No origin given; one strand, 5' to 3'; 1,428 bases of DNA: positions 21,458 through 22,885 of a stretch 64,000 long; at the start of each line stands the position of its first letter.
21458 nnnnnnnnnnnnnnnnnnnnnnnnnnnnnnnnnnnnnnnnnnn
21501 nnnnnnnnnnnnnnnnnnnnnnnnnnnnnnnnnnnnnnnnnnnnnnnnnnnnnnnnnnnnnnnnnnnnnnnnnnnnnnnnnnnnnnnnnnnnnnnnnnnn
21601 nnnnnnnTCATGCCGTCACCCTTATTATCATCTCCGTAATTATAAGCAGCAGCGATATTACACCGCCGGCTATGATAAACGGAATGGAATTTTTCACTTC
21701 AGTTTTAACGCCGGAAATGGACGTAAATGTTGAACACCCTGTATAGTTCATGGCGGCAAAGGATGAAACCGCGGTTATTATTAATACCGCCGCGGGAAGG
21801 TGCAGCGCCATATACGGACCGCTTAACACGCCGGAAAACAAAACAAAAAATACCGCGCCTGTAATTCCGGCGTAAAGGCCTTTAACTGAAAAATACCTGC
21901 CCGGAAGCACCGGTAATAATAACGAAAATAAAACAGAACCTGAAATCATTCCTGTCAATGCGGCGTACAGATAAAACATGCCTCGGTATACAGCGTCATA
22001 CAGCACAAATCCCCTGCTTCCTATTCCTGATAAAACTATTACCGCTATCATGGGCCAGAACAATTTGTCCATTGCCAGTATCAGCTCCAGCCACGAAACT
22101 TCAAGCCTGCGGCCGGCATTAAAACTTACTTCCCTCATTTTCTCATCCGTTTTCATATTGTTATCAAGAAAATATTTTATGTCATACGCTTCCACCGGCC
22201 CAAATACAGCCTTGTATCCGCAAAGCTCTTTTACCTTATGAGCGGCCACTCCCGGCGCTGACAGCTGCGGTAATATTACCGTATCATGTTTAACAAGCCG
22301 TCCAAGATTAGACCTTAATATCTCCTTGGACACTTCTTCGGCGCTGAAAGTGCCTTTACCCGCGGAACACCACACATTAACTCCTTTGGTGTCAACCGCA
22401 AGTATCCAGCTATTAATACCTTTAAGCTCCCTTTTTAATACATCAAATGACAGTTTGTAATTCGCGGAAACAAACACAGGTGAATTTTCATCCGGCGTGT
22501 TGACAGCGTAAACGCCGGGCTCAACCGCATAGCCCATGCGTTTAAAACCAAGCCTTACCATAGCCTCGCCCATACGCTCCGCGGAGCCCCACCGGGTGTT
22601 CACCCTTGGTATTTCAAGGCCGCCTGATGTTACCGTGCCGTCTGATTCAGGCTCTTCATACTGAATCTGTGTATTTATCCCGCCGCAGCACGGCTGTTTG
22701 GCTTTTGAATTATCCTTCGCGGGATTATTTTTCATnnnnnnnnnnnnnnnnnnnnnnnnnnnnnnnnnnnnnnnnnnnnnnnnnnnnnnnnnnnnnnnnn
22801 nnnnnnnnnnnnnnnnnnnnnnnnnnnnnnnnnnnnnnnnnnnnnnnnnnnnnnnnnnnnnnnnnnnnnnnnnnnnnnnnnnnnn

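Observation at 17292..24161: hgcAB (mercury-methylation corrinoid/ferredoxin pair) fully embedded in an ArsR-controlled arsenic operon between acr3 and arsP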

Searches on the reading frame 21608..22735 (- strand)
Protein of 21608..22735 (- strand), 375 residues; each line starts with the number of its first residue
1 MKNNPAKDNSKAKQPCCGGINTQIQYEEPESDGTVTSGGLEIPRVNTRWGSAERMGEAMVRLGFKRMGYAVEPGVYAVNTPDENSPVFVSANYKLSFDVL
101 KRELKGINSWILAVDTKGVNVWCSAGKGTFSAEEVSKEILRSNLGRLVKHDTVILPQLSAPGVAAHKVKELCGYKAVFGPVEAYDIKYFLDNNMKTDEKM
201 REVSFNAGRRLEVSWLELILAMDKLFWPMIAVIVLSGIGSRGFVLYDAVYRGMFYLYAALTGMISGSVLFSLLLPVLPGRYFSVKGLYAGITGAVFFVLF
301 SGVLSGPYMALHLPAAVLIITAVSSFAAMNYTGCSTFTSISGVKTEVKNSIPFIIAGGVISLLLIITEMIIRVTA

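Call 3: search_protein_families(library=pfam, proteins=[window:21608-22735:-], max_evalue=0.01)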
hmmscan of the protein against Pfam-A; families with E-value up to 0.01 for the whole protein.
window:21608-22735:- (375 aa): 1 family
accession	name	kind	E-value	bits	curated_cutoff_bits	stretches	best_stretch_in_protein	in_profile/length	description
PF03599.22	CdhD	-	1.6e-15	57.2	24.8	1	69-187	266-384/387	CO dehydrogenase/acetyl-CoA synthase delta subunit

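Call 4: search_protein_families(library=ncbifam, proteins=[window:21608-22735:-], max_evalue=0.01)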
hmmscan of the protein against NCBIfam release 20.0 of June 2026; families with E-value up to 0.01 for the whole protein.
window:21608-22735:- (375 aa): 3 families
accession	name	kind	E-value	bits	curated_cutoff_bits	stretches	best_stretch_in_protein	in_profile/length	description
NF040863.1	HgcA_corrinoid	equivalog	6.2e-113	377.2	275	1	42-370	1-324/325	mercury methylation corrinoid protein HgcA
NF043039.1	HgcAB_like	equivalog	1e-55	189.7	285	1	60-339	5-280/350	HgcAB-like fusion protein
NF003195.0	PRK04165.1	equivalog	1.8e-23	83.1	306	1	69-195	322-448/450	acetyl-CoA decarbonylase/synthase complex subunit gamma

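Call 8: find_homologous_proteins(query=window:21608-22735:-)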
Query window:21608-22735:- (375 aa): 4386 proteins with E <= 0.001 among 8000 candidates; the best 120 are listed.
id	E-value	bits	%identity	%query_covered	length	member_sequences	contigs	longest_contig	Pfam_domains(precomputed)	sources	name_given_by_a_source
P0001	1.7e-246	835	100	100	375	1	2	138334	PF03599.23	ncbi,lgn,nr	ncbi:MAG: acetyl-CoA synthase subunit gamma [Candidatus Goldbacteria bacterium]|nr:acetyl-CoA syntha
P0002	2.8e-152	525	64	97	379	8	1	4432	PF03599.23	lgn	-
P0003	8.6e-120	418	53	97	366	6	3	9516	PF03599.23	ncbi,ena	-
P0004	1.7e-119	417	53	96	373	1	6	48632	PF03599.23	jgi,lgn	-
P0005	4.6e-119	416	53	97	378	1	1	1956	PF03599.23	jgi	-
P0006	4.8e-117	409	52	96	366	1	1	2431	PF03599.23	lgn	-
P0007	1.3e-99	352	52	93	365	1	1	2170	PF03599.23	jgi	jgi:hypothetical protein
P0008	1.0e-93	333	48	99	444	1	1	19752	PF13192.13,PF03599.23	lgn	-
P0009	2.0e-93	332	47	91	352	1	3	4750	PF03599.23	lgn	-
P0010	2.1e-93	331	47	93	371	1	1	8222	PF03599.23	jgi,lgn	jgi:acetyl-CoA decarbonylase/synthase complex subunit gamma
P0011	2.7e-91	325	48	95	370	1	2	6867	PF03599.23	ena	-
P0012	1.5e-89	319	45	98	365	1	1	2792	PF03599.23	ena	-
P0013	4.7e-89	317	44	99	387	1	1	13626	PF03599.23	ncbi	-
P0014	6.5e-89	317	43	99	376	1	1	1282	PF03599.23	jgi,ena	-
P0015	6.9e-89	317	44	94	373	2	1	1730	PF03599.23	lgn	-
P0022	5.7e-88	314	43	95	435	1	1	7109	PF03599.23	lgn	-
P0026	3.6e-87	311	44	95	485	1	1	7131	PF03599.23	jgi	jgi:hypothetical protein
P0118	1.4e-81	293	42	95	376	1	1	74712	PF03599.23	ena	-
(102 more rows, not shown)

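Call 12: find_encoding_contigs(protein=P0001, flank=10000, max_places=4)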
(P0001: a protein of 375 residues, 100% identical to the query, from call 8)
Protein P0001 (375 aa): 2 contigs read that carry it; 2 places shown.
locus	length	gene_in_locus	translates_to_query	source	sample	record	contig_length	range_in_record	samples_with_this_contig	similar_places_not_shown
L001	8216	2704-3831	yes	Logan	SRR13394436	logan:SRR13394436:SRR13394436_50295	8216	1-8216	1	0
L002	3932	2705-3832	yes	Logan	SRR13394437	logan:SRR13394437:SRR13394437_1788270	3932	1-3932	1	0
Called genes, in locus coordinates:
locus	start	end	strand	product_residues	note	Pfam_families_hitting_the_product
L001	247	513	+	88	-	-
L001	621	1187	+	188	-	-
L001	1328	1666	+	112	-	PF01022:HTH_5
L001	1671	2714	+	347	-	PF01758:SBF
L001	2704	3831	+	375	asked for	PF03599:CdhD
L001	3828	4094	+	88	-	PF12838:Fer4_7 (weak), PF14697:Fer4_21 (weak), PF12797:Fer4_2 (weak), PF13237:Fer4_10, PF00037:Fer4 (weak), PF12837:Fer4_6 (weak), PF13187:Fer4_9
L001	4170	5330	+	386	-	PF03773:ArsP_1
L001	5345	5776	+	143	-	PF08859:DGC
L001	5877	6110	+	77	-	PF13192:Thioredoxin_3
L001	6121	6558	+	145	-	PF00085:Thioredoxin, PF13098:Thioredoxin_2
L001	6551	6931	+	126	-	-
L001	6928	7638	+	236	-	PF02683:DsbD_TM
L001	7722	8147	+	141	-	PF01451:LMWPc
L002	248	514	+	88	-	-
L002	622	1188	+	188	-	-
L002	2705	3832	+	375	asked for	PF03599:CdhD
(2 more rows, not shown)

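Call 16: find_related_loci(query=A1, collection=genome_contigs, flank=10000)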
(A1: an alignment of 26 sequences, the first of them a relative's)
Query A1 (375 aa) in genome_contigs; peptide patterns used: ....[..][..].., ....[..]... (x = any residue, [..] = any of these).
600 stretches matched a pattern (row limit reached: there are more); 590 encode a relative of the query (tblastn E <= 1e-3); the best 80 are kept; 80 distinct loci.
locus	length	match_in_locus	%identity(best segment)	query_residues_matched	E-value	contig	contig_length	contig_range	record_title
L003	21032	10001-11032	44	27-368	9e-91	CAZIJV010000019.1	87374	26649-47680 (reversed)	MAG TPA_asm: uncultured Syntrophobacter sp. isolate SRP239243_co1_430 genome assembly, contig: NODE_232_length_87374_cov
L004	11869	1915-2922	47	23-362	2e-90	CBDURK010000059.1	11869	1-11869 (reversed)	MAG TPA_asm: uncultured bacterium isolate SRR21487744_binner12_Refined_154 genome assembly, contig: ERZ25748493.2127, wh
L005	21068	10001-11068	46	13-366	1e-89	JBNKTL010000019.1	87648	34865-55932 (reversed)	MAG: Spirochaetota bacterium isolate A2.bin.24.permissive NODE_19_length_87648_cov_7.649804, whole genome shotgun sequen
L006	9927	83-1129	43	10-372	2e-88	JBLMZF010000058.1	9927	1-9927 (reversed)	MAG: Deltaproteobacteria bacterium isolate MAG210 PRJNA951521_bin66_renamed_57, whole genome shotgun sequence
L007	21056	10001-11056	41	5-352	8e-88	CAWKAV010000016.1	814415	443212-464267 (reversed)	MAG: uncultured delta proteobacterium isolate MFD09779.bin.1.290 genome assembly, contig: contig_51079, whole genome sho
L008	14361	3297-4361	43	17-371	5e-86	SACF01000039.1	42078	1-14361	MAG: Alphaproteobacteria bacterium isolate INTA.CYC.164 contig-100_632, whole genome shotgun sequence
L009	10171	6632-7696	43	9-356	1e-85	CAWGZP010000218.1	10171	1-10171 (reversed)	MAG: uncultured delta proteobacterium isolate MFD02138.bin.2.17 genome assembly, contig: contig_67925, whole genome shot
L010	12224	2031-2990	44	42-362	1e-85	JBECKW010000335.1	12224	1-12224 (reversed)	MAG: Desulfobacterales bacterium isolate ETDI60 k127_871882, whole genome shotgun sequence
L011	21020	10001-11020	43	15-353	5e-85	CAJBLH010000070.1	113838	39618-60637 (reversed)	MAG: uncultured Desulfobacteraceae bacterium isolate Loc090721-6m_bin-047 genome assembly, contig: bin-047:070/315, whol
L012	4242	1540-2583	43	16-362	4e-85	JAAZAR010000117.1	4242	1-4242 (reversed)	MAG: Actinomycetota bacterium isolate AS06rmzACSIP_445 535455_AS06, whole genome shotgun sequence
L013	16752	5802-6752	42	33-352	1e-84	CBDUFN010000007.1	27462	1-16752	MAG TPA_asm: uncultured bacterium isolate SRR22808124_concoct_38 genome assembly, contig: ERZ25043433.798, whole genome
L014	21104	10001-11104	43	5-370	2e-84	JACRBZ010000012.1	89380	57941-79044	MAG: Deltaproteobacteria bacterium isolate NC_groundwater_1633_Pr3_B-0.1um_51_17 SR-2_scaffold_141_643181, whole genome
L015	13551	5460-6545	44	7-364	9e-88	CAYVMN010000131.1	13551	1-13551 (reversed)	MAG TPA_asm: uncultured Desulfobacteraceae bacterium isolate SRP323688_co1_238 genome assembly, contig: NODE_7064_length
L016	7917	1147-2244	41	4-372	6e-84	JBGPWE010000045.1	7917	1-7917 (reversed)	MAG: bacterium isolate OBJ1_062018_090_71 k141_2652079_length_7917_cov_9.0000, whole genome shotgun sequence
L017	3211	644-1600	45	45-366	6e-85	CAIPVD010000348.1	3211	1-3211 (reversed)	MAG: uncultured delta proteobacterium isolate AlinenLipids_bin-3264 genome assembly, contig: bin-3264:348/379, whole gen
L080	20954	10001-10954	43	42-362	4e-79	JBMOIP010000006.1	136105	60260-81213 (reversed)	MAG: Bacteroidales bacterium isolate Deming_bin.452 contig102, whole genome shotgun sequence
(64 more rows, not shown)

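Call 19: find_encoding_contigs(protein=P0004, flank=8000, max_places=3)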
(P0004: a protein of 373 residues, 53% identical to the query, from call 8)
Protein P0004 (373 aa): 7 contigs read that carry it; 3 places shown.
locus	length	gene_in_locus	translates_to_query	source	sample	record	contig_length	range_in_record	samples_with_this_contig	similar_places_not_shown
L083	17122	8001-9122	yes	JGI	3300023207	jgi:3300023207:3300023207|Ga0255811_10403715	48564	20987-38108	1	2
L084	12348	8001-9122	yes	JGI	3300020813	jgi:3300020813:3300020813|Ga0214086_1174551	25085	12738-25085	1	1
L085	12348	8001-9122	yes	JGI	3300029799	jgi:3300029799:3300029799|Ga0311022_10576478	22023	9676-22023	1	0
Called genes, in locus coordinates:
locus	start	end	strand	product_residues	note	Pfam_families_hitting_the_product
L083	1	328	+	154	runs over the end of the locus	PF00578:AhpC-TSA, PF08534:Redoxin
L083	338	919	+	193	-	PF00881:Nitroreductase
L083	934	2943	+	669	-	PF00456:Transketolase_N, PF02779:Transket_pyr, PF02780:Transketolase_C, PF22613:Transketolase_C_1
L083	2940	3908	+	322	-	PF03446:NAD_binding_2, PF03807:F420_oxidored (faint), PF00393:6PGD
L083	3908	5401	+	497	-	PF00479:G6PD_N, PF02781:G6PD_C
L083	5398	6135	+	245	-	PF01182:Glucosamine_iso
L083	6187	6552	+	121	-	-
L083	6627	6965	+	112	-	PF01022:HTH_5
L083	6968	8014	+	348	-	PF01758:SBF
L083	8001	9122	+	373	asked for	PF03599:CdhD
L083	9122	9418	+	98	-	PF13183:Fer4_8 (faint), PF14697:Fer4_21 (faint), PF13484:Fer4_16 (faint), PF00037:Fer4 (weak), PF12837:Fer4_6 (weak), PF13237:Fer4_10, PF12838:Fer4_7, PF13187:Fer4_9, +1 more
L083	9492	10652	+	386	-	PF03773:ArsP_1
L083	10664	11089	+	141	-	PF08859:DGC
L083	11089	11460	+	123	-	PF12840:HTH_20, PF01022:HTH_5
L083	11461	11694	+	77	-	PF13192:Thioredoxin_3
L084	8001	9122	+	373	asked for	PF03599:CdhD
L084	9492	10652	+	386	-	PF03773:ArsP_1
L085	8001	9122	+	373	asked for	PF03599:CdhD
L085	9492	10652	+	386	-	PF03773:ArsP_1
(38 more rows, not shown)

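Call 20: find_encoding_contigs(protein=P0008, flank=8000, max_places=2)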
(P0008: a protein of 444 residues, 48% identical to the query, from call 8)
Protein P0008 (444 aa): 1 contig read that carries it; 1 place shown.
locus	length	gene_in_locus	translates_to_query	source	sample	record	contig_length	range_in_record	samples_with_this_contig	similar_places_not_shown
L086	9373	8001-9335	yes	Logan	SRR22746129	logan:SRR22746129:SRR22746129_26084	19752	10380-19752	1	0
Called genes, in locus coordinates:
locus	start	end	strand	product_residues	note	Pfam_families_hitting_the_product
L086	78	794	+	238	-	PF09986:DUF2225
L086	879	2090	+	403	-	PF13439:Glyco_transf_4, PF13579:Glyco_trans_4_4, PF20706:GT4-conflict, PF00534:Glycos_transf_1, PF13692:Glyco_trans_1_4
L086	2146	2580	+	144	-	-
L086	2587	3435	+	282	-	PF04055:Radical_SAM, PF13186:SPASM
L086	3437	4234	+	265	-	-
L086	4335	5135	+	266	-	-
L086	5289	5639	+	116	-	PF12840:HTH_20, PF01022:HTH_5, PF13412:HTH_24 (faint)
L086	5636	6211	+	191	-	-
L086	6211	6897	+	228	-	PF02683:DsbD_TM (weak), PF13386:DsbD_2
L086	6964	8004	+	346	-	PF01758:SBF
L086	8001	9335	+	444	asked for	PF13192:Thioredoxin_3, PF03599:CdhD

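Call 21: find_encoding_contigs(protein=P0003, flank=8000, max_places=2)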
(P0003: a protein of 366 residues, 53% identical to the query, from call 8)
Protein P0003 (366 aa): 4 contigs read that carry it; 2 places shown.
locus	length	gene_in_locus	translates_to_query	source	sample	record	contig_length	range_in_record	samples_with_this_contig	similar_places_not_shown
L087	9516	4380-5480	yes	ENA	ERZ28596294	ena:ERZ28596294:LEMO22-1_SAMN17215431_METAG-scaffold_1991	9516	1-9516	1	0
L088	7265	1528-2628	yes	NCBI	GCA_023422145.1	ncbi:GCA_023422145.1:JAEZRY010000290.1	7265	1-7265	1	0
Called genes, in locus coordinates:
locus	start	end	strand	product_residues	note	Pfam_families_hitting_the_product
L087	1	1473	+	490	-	?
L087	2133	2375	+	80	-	PF04014:MazE_antitoxin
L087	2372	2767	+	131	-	PF01850:PIN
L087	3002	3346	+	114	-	PF01022:HTH_5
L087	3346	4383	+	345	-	PF01758:SBF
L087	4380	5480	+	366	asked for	PF03599:CdhD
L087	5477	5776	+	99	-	PF13183:Fer4_8 (faint), PF13484:Fer4_16 (faint), PF14697:Fer4_21 (weak), PF12838:Fer4_7 (weak), PF00037:Fer4 (weak), PF12837:Fer4_6 (weak), PF13237:Fer4_10 (weak), PF13187:Fer4_9, +1 more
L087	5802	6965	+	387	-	PF03773:ArsP_1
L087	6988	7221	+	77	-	PF13192:Thioredoxin_3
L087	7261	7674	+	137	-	PF14595:Thioredoxin_9 (weak), PF00085:Thioredoxin, PF13098:Thioredoxin_2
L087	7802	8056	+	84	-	-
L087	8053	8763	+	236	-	PF02683:DsbD_TM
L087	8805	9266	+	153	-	PF01451:LMWPc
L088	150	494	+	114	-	PF01022:HTH_5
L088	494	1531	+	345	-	PF01758:SBF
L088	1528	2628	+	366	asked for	PF03599:CdhD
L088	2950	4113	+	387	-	PF03773:ArsP_1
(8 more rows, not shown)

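Call 22: find_encoding_contigs(protein=P0002, flank=8000, max_places=2)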
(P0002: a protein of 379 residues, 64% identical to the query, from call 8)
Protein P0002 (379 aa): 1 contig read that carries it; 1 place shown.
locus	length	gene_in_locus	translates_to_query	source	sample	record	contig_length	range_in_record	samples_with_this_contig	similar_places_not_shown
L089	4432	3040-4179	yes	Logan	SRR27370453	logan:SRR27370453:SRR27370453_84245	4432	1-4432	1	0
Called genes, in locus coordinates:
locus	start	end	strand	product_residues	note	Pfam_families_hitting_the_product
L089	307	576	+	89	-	-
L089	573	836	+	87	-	-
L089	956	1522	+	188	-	-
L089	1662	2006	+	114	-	PF01022:HTH_5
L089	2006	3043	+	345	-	PF01758:SBF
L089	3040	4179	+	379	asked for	PF03599:CdhD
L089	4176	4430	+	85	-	?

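Call 28: find_related_loci(query=A2, collection=metagenome_contigs, flank=10000)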
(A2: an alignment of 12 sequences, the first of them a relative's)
Query A2 (375 aa) in metagenome_contigs; peptide patterns used: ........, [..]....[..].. (x = any residue, [..] = any of these).
600 stretches matched a pattern (row limit reached: there are more); 596 encode a relative of the query (tblastn E <= 1e-3); the best 80 are kept; 80 distinct loci.
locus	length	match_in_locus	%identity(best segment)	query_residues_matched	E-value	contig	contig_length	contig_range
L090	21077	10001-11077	45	4-362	1e-91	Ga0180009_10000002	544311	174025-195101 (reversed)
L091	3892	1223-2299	44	10-371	6e-88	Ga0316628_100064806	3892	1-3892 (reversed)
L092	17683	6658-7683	46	27-371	6e-87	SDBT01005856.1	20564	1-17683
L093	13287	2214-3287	43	2-364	8e-86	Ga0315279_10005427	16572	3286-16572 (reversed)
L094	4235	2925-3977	42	7-352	2e-85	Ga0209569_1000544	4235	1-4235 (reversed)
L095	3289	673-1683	44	27-364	6e-86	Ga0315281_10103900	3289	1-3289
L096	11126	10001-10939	44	24-354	8e-85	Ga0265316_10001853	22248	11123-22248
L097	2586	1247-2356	42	3-372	3e-87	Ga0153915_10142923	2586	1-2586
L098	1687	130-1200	43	4-355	3e-88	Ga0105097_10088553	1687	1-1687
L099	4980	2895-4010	41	5-375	2e-83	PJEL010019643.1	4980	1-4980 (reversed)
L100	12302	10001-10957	44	31-352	1e-82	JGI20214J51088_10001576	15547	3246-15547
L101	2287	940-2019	40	5-362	1e-85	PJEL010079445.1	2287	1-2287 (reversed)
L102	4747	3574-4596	43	26-363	1e-82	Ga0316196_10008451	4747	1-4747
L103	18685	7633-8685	43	7-364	3e-82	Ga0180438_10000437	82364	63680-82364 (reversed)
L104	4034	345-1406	41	2-351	3e-82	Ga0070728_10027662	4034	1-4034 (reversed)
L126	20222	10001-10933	44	41-352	4e-80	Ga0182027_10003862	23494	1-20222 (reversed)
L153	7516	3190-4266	39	15-368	3e-78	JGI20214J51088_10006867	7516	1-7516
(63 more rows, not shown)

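Call 35: find_homologous_proteins(query=P0008)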
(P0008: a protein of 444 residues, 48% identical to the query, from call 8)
Query P0008 (444 aa): 6673 proteins with E <= 0.001 among 8000 candidates; the best 120 are listed.
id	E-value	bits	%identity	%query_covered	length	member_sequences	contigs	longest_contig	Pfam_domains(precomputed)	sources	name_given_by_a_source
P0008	9.5e-288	972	100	100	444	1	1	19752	PF13192.13,PF03599.23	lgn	-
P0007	4.6e-171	588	74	79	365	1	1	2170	PF03599.23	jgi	jgi:hypothetical protein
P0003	4.0e-106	374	53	78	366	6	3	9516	PF03599.23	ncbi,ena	-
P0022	2.8e-104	368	50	80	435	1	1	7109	PF03599.23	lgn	-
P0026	4.9e-104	367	49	83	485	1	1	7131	PF03599.23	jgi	jgi:hypothetical protein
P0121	1.3e-103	366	50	82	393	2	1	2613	PF03599.23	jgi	jgi:hypothetical protein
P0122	2.2e-103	365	49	82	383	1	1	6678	PF03599.23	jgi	-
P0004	1.4e-102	362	52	81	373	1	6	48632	PF03599.23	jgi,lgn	-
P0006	2.7e-102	361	52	78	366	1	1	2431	PF03599.23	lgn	-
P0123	7.7e-102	360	47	82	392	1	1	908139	PF03599.23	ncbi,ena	-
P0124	1.4e-100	355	49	82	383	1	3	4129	PF03599.23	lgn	-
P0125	1.5e-100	355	48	82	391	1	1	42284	PF03599.23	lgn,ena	-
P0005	6.4e-98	347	50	79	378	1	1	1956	PF03599.23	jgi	-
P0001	1.6e-94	336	48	82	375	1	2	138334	PF03599.23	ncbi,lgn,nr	ncbi:MAG: acetyl-CoA synthase subunit gamma [Candidatus Goldbacteria bacterium]|nr:acetyl-CoA syntha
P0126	2.6e-94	335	46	83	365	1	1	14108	PF03599.23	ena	-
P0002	9.6e-94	333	51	74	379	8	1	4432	PF03599.23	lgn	-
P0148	5.3e-86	307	38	99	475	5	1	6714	PF13192.13,PF03599.23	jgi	jgi:small redox-active disulfide protein 2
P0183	7.2e-83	297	42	86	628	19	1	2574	PF13847.13,PF13489.13,PF06325.20,PF13649.13,PF00891.25,PF01135.26,PF01209.25,PF08241.19,PF08242.19,PF03599.23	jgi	-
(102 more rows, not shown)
